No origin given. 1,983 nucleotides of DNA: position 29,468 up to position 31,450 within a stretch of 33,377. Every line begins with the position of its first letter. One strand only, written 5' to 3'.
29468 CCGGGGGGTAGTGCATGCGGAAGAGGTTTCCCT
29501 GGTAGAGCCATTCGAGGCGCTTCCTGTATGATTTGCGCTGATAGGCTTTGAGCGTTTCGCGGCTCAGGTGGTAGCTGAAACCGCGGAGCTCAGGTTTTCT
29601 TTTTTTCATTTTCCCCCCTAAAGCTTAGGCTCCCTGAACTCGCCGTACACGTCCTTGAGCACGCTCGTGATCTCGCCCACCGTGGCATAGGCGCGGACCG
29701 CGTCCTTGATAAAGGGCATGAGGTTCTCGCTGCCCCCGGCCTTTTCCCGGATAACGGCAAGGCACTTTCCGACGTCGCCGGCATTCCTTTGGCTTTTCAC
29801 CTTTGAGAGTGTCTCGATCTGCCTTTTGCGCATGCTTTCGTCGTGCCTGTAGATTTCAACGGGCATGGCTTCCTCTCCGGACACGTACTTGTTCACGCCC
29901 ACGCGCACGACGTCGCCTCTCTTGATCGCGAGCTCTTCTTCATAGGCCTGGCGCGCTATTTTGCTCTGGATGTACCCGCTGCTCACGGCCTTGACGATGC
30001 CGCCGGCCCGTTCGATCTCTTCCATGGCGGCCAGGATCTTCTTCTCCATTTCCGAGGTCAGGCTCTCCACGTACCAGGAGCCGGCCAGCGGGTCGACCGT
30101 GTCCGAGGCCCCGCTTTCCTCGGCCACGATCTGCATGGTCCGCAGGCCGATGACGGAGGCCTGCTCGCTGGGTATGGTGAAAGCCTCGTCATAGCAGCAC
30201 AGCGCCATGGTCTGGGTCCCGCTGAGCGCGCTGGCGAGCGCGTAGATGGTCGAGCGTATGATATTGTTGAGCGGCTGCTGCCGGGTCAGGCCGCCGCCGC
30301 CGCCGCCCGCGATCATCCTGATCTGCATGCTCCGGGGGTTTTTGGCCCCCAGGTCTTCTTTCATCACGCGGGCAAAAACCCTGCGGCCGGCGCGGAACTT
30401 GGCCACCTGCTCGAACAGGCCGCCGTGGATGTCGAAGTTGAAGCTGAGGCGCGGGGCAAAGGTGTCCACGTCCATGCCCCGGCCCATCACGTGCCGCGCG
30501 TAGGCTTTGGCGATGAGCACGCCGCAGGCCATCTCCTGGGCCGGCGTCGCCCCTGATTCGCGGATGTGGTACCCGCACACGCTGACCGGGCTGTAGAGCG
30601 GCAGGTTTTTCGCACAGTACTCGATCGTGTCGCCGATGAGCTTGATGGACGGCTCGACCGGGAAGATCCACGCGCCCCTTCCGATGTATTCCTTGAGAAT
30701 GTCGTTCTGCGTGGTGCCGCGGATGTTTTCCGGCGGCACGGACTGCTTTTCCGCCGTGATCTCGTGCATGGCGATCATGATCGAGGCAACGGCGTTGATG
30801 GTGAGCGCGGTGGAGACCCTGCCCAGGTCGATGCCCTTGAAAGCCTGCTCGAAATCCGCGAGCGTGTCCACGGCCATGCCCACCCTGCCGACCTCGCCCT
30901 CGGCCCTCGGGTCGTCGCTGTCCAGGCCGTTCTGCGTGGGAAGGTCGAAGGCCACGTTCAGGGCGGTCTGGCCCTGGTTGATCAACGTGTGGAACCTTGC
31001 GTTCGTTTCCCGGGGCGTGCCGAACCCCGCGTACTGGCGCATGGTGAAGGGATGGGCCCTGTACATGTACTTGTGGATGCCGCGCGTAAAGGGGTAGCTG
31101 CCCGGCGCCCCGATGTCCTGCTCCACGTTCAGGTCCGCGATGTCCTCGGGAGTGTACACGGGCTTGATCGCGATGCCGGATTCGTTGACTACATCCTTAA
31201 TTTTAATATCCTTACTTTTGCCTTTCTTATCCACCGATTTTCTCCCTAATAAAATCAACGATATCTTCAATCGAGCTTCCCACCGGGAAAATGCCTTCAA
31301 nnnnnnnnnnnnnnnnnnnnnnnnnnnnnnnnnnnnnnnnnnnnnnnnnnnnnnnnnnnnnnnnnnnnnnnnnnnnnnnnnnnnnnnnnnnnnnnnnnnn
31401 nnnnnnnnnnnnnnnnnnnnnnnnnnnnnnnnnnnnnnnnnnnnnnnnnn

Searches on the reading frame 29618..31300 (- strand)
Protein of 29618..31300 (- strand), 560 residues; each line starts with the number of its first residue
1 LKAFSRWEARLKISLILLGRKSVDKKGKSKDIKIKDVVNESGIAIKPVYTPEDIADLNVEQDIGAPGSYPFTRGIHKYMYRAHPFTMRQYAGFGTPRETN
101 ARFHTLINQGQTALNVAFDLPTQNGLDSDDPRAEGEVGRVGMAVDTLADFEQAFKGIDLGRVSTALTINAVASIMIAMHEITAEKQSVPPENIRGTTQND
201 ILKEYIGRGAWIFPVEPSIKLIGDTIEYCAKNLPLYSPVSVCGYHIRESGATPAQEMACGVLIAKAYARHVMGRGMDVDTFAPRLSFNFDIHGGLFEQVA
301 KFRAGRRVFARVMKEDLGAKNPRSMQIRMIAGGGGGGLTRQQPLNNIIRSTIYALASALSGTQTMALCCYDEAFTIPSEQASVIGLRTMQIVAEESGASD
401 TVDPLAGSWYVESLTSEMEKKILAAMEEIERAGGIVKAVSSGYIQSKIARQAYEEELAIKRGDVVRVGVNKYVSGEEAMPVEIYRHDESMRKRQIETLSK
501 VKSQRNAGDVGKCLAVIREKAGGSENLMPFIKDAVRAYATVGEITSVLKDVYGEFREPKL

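Call 18: search_protein_families(library=pfam, proteins=[window:29618-31300:-], max_evalue=0.001)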
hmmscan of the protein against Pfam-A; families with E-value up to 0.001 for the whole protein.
window:29618-31300:- (560 aa): 1 family
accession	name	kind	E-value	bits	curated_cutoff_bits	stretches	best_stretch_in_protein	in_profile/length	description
PF01642.28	MM_CoA_mutase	-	1.7e-185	617.9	22.1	1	40-553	3-512/512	Methylmalonyl-CoA mutase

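Call 70: find_homologous_proteins(query=window:29618-31300:-, max_evalue=1e-100)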
Query window:29618-31300:- (560 aa): 7988 proteins with E <= 1e-100 among 8000 candidates; the best 120 are listed.
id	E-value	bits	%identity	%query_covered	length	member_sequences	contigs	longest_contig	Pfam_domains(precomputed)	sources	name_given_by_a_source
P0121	0.0e+0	1151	95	96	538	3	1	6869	PF01642.29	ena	-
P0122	0.0e+0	1013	82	96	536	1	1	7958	PF01642.29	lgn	-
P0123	2.8e-297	1005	82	95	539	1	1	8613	PF01642.29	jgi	-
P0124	1.9e-289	979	81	94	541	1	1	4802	PF01642.29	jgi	jgi:methylmalonyl-CoA mutase N-terminal domain/subunit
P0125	1.2e-288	976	80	95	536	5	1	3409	PF01642.29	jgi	jgi:methylmalonyl-CoA mutase N-terminal domain/subunit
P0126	1.6e-286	969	80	95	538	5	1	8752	PF01642.29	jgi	jgi:methylmalonyl-CoA mutase N-terminal domain/subunit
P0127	2.7e-279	946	78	94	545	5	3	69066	PF01642.29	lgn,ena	-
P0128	3.4e-263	892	76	94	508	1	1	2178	PF01642.29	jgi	jgi:methylmalonyl-CoA mutase N-terminal domain/subunit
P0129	2.1e-247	840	71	94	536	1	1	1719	PF01642.29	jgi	jgi:methylmalonyl-CoA mutase N-terminal domain/subunit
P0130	7.0e-247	839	71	94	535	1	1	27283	PF01642.29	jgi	jgi:methylmalonyl-CoA mutase N-terminal domain/subunit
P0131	3.6e-246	836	71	94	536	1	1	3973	PF01642.29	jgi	jgi:methylmalonyl-CoA mutase N-terminal domain/subunit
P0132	3.4e-244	830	70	94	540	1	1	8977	PF01642.29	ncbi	-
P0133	2.2e-243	827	70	96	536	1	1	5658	PF01642.29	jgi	jgi:methylmalonyl-CoA mutase N-terminal domain/subunit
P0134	2.7e-241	820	69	94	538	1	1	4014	PF01642.29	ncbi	-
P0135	3.6e-239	813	69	96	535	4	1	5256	PF01642.29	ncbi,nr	ncbi:MAG: methylmalonyl-CoA mutase [Deltaproteobacteria bacterium]|nr:methylmalonyl-CoA mutase [Delt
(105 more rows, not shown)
